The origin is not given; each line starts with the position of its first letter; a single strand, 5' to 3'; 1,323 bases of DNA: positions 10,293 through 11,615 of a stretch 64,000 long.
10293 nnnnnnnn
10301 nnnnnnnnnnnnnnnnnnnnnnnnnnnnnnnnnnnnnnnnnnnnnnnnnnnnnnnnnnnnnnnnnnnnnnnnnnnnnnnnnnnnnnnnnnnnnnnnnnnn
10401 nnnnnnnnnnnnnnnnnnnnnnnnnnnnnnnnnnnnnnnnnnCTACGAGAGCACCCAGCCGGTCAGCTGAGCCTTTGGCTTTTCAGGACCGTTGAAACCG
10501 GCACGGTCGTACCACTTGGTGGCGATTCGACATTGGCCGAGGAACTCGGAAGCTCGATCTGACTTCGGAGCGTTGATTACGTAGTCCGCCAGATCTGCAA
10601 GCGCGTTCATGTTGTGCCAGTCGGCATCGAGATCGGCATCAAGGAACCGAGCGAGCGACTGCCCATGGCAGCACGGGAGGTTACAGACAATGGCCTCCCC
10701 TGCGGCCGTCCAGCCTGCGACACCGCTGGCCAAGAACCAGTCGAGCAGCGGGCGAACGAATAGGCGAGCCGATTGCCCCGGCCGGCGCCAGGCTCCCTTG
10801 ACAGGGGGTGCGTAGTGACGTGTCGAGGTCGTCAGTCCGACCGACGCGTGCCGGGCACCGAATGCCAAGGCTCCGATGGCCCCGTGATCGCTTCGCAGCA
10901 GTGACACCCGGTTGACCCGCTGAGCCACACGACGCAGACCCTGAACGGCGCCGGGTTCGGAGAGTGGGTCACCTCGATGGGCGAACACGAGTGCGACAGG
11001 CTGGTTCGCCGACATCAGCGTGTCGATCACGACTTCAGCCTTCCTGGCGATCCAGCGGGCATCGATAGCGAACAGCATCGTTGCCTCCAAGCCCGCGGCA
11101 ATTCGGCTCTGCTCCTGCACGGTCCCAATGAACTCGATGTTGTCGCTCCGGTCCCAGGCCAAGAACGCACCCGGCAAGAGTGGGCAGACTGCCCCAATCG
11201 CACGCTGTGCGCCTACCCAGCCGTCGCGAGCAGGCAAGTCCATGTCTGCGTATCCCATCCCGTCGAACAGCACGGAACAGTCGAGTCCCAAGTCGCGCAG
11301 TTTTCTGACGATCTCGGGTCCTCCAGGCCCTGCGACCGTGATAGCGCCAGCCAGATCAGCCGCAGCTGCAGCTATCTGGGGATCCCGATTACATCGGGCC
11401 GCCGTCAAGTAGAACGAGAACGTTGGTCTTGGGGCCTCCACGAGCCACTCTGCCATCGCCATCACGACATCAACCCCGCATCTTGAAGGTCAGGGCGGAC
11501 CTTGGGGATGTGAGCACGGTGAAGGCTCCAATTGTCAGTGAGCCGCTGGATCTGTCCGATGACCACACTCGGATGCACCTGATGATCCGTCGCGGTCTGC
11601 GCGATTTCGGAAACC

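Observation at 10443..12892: Three-gene operon: higB toxin, HigA-HTH::ImmA metallopeptidase fusion, and an unknown 340-aa protein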

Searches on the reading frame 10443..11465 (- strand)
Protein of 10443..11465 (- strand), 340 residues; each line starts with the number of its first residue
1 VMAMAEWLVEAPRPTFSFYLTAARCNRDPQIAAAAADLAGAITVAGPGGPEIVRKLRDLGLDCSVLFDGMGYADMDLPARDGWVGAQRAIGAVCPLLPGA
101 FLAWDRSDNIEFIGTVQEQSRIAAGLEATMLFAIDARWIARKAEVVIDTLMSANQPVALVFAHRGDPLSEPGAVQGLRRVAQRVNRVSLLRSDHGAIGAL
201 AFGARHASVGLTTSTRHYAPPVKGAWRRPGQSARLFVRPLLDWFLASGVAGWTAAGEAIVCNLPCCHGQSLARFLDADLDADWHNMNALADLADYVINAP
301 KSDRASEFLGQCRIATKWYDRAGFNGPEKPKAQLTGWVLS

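Call 3: search_protein_families(library=pfam, proteins=[window:10443-11465:-], max_evalue=1)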
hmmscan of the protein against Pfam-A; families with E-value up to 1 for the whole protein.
window:10443-11465:- (340 aa): 0 families

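Call 4: search_protein_families(library=ncbifam, proteins=[window:10443-11465:-], max_evalue=1)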
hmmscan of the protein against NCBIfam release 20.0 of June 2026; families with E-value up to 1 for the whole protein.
window:10443-11465:- (340 aa): 1 family
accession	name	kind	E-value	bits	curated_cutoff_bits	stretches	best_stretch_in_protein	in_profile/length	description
TIGR04243.1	nodulat_NodB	equivalog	0.024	14.1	240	1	86-175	82-167/197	chitooligosaccharide deacetylase NodB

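Call 5: search_protein_families(library=padloc, proteins=[window:10443-11465:-], max_evalue=1)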
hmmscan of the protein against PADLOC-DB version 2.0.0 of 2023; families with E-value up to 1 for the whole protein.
window:10443-11465:- (340 aa): 0 families

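Call 6: find_homologous_proteins(query=window:10443-11465:-)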
Query window:10443-11465:- (340 aa): 139 proteins with E <= 0.001 among 8000 candidates; the best 120 are listed.
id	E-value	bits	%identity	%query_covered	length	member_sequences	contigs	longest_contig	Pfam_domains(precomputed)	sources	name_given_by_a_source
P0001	7.9e-227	770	100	100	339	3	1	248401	-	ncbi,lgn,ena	-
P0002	5.8e-198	675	88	100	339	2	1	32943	-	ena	-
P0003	5.2e-189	646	85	100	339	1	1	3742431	-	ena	-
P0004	3.5e-183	627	83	100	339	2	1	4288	-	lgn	-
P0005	2.6e-181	621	81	100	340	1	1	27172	-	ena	-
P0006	2.1e-174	598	78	100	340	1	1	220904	-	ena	-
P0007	4.2e-173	594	77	100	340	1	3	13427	-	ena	-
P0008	7.7e-173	593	79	100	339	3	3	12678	-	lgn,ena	-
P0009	2.6e-172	591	78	100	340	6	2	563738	-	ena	-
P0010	3.2e-172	591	76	100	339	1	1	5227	-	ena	-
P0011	1.4e-171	589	76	100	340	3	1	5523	-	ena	-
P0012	3.3e-171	588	78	100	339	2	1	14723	-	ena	-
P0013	5.4e-171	587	76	100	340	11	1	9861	-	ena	-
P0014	4.6e-170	584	77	100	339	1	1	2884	-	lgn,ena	-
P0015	8.6e-169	580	76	100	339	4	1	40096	-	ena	-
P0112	2.7e-86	308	47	99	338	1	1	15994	-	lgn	-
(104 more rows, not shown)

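Call 11: search_solved_structures(query=A1, max_evalue=10, show_alignments=2)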
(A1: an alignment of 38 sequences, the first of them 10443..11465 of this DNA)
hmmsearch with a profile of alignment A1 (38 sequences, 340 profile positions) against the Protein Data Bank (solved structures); distinct sequences matched with E-value up to 10: 4.
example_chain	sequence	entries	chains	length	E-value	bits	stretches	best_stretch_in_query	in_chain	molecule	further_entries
9ijj_AA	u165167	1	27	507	0.37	12.9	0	139-200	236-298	Sperm-associated antigen 6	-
2dyk_A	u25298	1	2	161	1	11.4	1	113-168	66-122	GTP-binding protein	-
2bzu_A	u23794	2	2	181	1.3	11.1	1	12-96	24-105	FIBER PROTEIN 2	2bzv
3j8g_X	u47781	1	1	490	2.2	10.3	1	112-176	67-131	GTPase Der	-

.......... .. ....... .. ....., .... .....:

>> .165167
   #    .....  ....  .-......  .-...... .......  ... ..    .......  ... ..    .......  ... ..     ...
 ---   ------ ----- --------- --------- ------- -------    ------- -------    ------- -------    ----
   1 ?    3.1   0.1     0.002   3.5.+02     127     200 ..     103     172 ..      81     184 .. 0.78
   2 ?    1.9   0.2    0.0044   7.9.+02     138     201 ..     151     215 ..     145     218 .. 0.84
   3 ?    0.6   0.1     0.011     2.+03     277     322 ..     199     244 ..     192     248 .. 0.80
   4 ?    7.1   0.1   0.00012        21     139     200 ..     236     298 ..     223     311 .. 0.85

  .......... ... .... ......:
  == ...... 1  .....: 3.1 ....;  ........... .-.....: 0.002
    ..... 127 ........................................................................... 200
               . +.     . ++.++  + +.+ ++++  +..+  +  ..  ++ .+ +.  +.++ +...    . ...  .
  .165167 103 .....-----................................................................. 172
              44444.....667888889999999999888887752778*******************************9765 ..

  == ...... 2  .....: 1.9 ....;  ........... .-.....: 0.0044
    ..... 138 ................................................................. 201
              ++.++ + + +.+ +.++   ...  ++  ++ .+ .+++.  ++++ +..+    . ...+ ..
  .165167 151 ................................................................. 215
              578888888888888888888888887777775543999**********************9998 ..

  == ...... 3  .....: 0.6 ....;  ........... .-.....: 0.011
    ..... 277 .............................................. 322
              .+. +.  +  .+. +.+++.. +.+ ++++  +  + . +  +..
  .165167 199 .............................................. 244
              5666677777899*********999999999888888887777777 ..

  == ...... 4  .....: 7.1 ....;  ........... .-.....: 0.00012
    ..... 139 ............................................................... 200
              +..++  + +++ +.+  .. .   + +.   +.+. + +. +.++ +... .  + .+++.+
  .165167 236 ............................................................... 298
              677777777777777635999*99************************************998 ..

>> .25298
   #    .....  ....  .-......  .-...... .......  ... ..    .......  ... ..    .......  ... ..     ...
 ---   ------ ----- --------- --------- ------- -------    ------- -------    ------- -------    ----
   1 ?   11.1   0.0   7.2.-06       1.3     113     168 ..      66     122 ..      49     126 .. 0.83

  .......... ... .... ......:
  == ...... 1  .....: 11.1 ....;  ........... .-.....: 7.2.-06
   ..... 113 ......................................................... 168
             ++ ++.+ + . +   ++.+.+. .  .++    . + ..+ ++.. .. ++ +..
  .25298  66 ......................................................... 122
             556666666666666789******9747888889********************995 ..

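Call 12: find_related_loci(query=A1, collection=genome_contigs, flank=6000)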
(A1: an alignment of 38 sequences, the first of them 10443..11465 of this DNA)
Query A1 (340 aa) in genome_contigs; peptide patterns used: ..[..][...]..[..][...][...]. (x = any residue, [..] = any of these).
20 stretches matched a pattern; 9 encode a relative of the query (tblastn E <= 1e-3); 9 distinct loci.
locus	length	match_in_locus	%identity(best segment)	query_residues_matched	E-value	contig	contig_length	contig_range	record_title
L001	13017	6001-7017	57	1-339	9e-128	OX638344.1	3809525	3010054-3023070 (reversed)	MAG: uncultured Acidimicrobiales bacterium isolate f043cee6-6750-45b5-b834-f9289512c0be genome assembly, chromosome: 1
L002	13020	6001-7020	57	1-340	8e-126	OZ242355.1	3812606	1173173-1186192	MAG: Acidimicrobiales bacterium isolate 104998a1-4135-4d78-96d2-be0913496795 genome assembly, chromosome: 1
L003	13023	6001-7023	58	1-340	2e-124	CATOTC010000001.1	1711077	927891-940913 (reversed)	MAG: uncultured Acidimicrobiales bacterium isolate 8df1c292-23c6-49f7-a3bb-af87a3525af3 genome assembly, contig: contig_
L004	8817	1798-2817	56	1-340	3e-122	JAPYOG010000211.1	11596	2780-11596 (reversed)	MAG: Candidatus Poriferisocius anaerobius isolate m_rhhh12 Seq211, whole genome shotgun sequence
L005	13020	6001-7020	56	1-340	2e-121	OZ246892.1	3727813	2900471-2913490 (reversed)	MAG: Acidimicrobiales bacterium isolate 3c6b77ed-a9df-485c-af98-3e10d3554373 genome assembly, chromosome: 1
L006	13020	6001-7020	56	1-340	3e-116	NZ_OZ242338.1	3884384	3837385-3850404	MAG: Candidatus Poriferisocius sp. isolate b1648d6f-d579-441a-9e02-68cbdfacbddd chromosome 1, complete sequence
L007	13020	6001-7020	57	1-340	5e-116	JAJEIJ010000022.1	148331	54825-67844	MAG: Acidimicrobiia bacterium isolate p16x65bins.37 k141_79852, whole genome shotgun sequence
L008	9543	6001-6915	58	35-339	2e-103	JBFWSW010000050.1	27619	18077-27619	MAG: Ilumatobacteraceae bacterium isolate CA_2019_TPBF_32 NODE_8858_length_27619_cov_9.734250_TPBF, whole genome shotgun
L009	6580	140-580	67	194-340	8e-61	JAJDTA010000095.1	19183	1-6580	MAG: Acidimicrobiia bacterium isolate jk18x11bins.4 k141_871652, whole genome shotgun sequence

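Call 17: predict_structure(alignment_id=A1)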
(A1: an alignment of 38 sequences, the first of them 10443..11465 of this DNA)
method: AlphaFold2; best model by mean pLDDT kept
length: 340 residues; sequences in the alignment: 38
mean_pLDDT: 90.2   pTM: 0.88
mean pLDDT of the five models: 90.2, 89.6, 88.8, 87.8, 87.1
residues with pLDDT >= 90: 263; 70-90: 50; 50-70: 13; < 50: 14
segments of 3 or more residues with pLDDT < 50: 1-10
pLDDT, mean of each block of 10 residues (from residue 1): 32 89 96 96 97 97 96 93 97 95 96 98 98 97 98 97 91 96 95 93 96 88 54 89 91 83 93 91 97 96 95 88 68 88
secondary structure, 60 per line:
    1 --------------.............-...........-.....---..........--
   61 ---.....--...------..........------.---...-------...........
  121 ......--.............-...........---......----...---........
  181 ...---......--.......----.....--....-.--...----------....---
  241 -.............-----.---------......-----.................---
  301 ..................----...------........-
elements in order: E15-21 H22-27 H29-39 E41-45 H49-58 E64-68 H80-89 E100-102 H110-126 E129-135 H136-141 H143-153 E157-162 H173-183 E187-192 H195-201 E206-210 H213-216 E234-237 E242-245 H246-254 H271-275 H281-297 H301-318 H332-339

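Call 21: fold_search(model_id=the predicted structure, library=pdb)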
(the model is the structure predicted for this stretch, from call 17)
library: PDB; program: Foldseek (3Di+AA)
matches with E <= 10: 1329; with E <= 0.001: 6
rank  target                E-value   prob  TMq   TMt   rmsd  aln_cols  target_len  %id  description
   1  9hvb                  3.2e-04  1.00  0.33  0.46   5.7       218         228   13  High-efficiency Kemp eliminases by complete computational design (released 2025-06-11)
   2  5nez_B                3.2e-04  1.00  0.35  0.46   7.5       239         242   12  crystal structure of variants (released 2018-05-16)
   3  3ivs_A                3.8e-04  1.00  0.39  0.37   5.8       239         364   12  Homocitrate Synthase Lys4 (released 2009-09-22)
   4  8xiv                  3.8e-04  1.00  0.35  0.40   7.1       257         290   13  Production of D-psicose (released 2024-12-25)
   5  5ndy_F                6.4e-04  1.00  0.33  0.44   7.8       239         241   12  crystal structure of variants (released 2018-05-16)
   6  3ivs_B                9.1e-04  1.00  0.39  0.37   5.8       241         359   13  Homocitrate Synthase Lys4 (released 2009-09-22)
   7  8bvk_B                1.0e-03  1.00  0.35  0.50   6.1       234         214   12  The crystal structure of O-glycoside cleaving beta-eliminase from A. tumefaciens AtOGE (released 2023-11-01)
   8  2dzb_A                1.5e-03  0.99  0.31  0.39   7.9       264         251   16  Crystal Structure of Dihydropteroate Synthase from Thermus thermophilus HB8 in complex with 6HMPPP (released 2007-03-27)
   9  4mm1_A                1.5e-03  0.98  0.31  0.42   7.9       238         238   13  GGGPS from Methanothermobacter thermautotrophicus (released 2014-06-25)
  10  4g9p                  1.5e-03  0.97  0.30  0.27   7.5       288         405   14  Structure of the GcpE-MEcPP (IspG) complex from Thermus thermophilus (released 2012-09-26)
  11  2dza_A                1.6e-03  0.98  0.30  0.38   8.1       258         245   16  Crystal Structure of Dihydropteroate Synthase from Thermus thermophilus HB8 in Complex with 4-aminobenzoate (released 2007-03-27)
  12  3js3_A                1.7e-03  1.00  0.36  0.45   6.4       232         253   12  Crystal structure of type I 3-dehydroquinate dehydratase (aroD) from Clostridium difficile with covalent reaction inte (released 2009-09-22)
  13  1f07_A                1.7e-03  0.66  0.24  0.25  16.1       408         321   10  STRUCTURE OF COENZYME F420 DEPENDENT TETRAHYDROMETHANOPTERIN REDUCTASE FROM METHANOBACTERIUM THERMOAUTOTROPHICUM (released 2000-09-06)
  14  5hmq_E                2.0e-03  1.00  0.40  0.24   7.2       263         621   13  xylose isomerase-like TIM barrel/4-hydroxyphenylpyruvate dioxygenase fusion protein (released 2016-10-19)
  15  8a29_A                2.1e-03  0.77  0.23  0.15  22.9       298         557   14  Apo 1-deoxy-D-xylulose 5-phosphate synthase from Pseudomonas aeruginosa (released 2023-06-14)
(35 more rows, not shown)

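Call 29: search_protein_representatives(alignment_id=A1)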
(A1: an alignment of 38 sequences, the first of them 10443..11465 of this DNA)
Query: 38 sequences, 340 profile positions. Proteins with E-value up to 0.001 (for the whole library): 616; up to 1e-10: 473; up to 1e-30: 99. The best 150 are listed.
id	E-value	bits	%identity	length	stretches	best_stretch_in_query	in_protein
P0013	2.4e-171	585.7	-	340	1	1-340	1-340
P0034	1.0e-161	554.0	-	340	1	1-339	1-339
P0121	1.6e-132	458.0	-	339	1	1-340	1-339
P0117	3.0e-128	444.0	-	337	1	8-340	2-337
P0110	1.0e-121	422.5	-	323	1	14-340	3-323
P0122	3.7e-118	410.8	-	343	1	1-340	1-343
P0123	5.2e-97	341.2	-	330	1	11-339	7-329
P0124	2.5e-96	339.0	-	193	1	147-340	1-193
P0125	7.7e-96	337.4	-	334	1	9-339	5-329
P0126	1.6e-94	333.1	-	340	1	7-339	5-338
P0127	1.4e-93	329.9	-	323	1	14-339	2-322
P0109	3.1e-93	328.8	-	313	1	1-216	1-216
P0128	1.3e-92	326.8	-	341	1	7-340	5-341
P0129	4.3e-91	321.8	-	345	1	8-338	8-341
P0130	4.5e-91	321.7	-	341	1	10-339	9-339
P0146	1.4e-51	191.9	-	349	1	1-338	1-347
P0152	1.0e-45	172.6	-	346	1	14-338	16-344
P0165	2.6e-39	151.5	-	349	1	33-321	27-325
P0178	2.1e-36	142.0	-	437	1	30-318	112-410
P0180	6.0e-36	140.5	-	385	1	50-318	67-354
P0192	3.6e-34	134.6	-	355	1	31-338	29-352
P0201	2.1e-32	128.8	-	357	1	46-337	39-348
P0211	3.5e-31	124.8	-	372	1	43-318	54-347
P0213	5.5e-31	124.2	-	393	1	50-318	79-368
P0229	3.1e-28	115.1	-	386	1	10-338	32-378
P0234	2.8e-27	112.0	-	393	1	63-338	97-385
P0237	9.1e-27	110.3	-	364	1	43-338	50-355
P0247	2.9e-26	108.6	-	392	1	7-316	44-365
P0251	1.5e-25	106.3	-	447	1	79-317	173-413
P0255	6.1e-25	104.3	-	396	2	82-316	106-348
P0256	7.1e-25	104.1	-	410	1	42-326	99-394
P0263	2.6e-24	102.2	-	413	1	39-321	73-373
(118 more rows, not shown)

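Call 31: search_protein_families(library=pfam, alignment_id=A2, max_evalue=0.01)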
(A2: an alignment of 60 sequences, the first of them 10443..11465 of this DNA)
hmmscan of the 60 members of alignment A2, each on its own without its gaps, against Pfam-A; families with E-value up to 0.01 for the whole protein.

A. member 1, window:10443-11465:- (340 aa): 0 families

B. families by the number of members that match (of 60 scanned): 1 family
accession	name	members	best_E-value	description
PF13316.11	DUF4087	1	0.00038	Protein of unknown function (DUF4087)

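Call 32: find_encoding_contigs(protein=P0146, flank=5000, max_places=3)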
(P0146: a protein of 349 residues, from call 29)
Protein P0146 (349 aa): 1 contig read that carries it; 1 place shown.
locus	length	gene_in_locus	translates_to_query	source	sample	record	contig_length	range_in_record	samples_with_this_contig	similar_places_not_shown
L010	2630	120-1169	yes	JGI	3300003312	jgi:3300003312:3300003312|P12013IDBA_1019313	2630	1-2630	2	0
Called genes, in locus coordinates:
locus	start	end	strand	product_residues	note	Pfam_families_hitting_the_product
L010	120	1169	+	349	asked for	-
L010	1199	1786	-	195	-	-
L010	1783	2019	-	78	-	PF12844:HTH_19 (weak), PF13560:HTH_31, PF13413:HTH_25 (weak), PF13443:HTH_26 (weak), PF01381:HTH_3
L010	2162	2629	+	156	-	?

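Call 33: find_homologous_proteins(query=A2, max_evalue=0.00001)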
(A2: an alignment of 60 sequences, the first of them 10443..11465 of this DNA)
Query A2 (60 sequences) (340 aa, profile of the alignment): 127 proteins with E <= 0.00001 among 8000 candidates; the best 120 are listed.
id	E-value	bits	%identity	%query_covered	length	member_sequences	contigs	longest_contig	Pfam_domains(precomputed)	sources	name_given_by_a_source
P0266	1.4e-86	309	41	96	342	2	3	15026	-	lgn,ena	-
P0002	3.5e-82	295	88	100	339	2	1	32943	-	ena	-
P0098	1.1e-81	293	54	89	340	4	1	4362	-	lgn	-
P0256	1.2e-80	290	27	72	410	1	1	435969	-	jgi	jgi:hypothetical protein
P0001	1.3e-80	289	100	100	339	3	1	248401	-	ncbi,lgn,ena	-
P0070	1.4e-80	289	58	92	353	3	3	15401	-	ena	-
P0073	2.5e-80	288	52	100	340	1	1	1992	-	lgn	-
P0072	1.4e-79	286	56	96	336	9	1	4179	-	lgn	-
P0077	2.3e-79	285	57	90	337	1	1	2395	-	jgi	jgi:hypothetical protein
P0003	3.3e-79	285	85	100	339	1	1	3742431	-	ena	-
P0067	8.1e-79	283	56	97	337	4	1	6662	-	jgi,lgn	-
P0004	1.3e-78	283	83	100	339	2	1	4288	-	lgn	-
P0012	8.5e-78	280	78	100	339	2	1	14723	-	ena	-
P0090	8.5e-78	280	51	99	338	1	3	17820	-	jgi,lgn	jgi:hypothetical protein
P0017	1.4e-77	279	76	100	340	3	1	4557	-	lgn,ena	-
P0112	1.1e-76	276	47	99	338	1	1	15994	-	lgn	-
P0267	3.2e-74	268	43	96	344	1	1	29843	-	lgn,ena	-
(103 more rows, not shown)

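Call 34: find_encoding_contigs(protein=P0256, flank=6000, max_places=2)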
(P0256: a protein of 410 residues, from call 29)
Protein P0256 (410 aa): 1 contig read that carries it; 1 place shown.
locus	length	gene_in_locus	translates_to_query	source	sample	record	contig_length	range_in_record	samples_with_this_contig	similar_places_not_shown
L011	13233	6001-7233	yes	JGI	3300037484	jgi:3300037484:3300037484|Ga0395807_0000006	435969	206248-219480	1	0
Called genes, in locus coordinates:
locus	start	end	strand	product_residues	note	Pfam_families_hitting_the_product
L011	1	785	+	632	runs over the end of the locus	PF09972:DUF2207, PF20990:DUF2207_C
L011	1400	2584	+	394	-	PF00589:Phage_integrase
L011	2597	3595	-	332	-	-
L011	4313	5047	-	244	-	PF01936:NYN (faint)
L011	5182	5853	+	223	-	PF12728:HTH_17 (weak)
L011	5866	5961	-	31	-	-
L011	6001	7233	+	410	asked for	-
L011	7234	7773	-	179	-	-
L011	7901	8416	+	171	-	-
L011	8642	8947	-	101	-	PF12728:HTH_17 (weak)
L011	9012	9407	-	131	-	-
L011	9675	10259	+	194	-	-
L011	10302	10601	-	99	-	-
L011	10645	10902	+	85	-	-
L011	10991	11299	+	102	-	-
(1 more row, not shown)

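Call 35: find_encoding_contigs(protein=P0267, flank=6000, max_places=2)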
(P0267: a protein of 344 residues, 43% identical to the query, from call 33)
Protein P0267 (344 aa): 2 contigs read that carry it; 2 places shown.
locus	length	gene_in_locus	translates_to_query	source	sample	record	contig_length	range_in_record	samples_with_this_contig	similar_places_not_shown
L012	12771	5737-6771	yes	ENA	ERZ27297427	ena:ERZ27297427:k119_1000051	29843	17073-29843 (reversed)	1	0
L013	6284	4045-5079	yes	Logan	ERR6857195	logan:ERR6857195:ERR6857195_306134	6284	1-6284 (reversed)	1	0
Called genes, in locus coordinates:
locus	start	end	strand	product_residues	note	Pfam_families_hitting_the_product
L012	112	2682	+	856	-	PF00270:DEAD, PF04851:ResIII (weak)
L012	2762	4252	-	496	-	PF00069:Pkinase, PF07714:PK_Tyr_Ser-Thr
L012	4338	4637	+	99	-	PF05015:HigB-like_toxin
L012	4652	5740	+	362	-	PF01381:HTH_3, PF13560:HTH_31 (faint)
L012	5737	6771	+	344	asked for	-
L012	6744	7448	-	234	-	-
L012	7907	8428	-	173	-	PF04273:BLH_phosphatase, PF22741:PTP-NADK, PF22785:Tc-R-P (weak)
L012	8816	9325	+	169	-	-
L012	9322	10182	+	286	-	-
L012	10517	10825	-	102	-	-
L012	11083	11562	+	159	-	-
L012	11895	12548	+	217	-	PF13384:HTH_23, PF13518:HTH_28 (weak), PF13551:HTH_29 (weak)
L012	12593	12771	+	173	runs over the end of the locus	PF04542:Sigma70_r2, PF08281:Sigma70_r4_2, PF04545:Sigma70_r4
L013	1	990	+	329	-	?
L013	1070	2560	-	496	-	PF00069:Pkinase, PF07714:PK_Tyr_Ser-Thr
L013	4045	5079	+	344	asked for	-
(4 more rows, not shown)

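Call 36: find_encoding_contigs(protein=P0112, flank=6000, max_places=2)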
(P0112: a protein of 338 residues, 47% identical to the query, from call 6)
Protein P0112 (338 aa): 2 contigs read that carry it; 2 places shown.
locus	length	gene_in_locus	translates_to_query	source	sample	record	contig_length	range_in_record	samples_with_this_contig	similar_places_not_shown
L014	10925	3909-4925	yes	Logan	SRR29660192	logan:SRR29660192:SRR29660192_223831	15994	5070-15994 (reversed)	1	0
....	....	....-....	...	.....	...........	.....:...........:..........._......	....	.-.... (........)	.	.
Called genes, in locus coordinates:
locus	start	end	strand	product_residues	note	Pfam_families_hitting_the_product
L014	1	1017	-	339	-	?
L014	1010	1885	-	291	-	-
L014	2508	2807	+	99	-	PF05015:HigB-like_toxin (weak)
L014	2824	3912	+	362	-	PF13560:HTH_31 (weak), PF01381:HTH_3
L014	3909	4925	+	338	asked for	-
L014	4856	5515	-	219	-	-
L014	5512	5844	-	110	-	-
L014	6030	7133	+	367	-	-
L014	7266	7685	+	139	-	-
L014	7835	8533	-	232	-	-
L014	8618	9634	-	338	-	PF14022:DUF4238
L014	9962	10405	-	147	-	-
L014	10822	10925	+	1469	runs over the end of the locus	PF13191:AAA_16 (weak)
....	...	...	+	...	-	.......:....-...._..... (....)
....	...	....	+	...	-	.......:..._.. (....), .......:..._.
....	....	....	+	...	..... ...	-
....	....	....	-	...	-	-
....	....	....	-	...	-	-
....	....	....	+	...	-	?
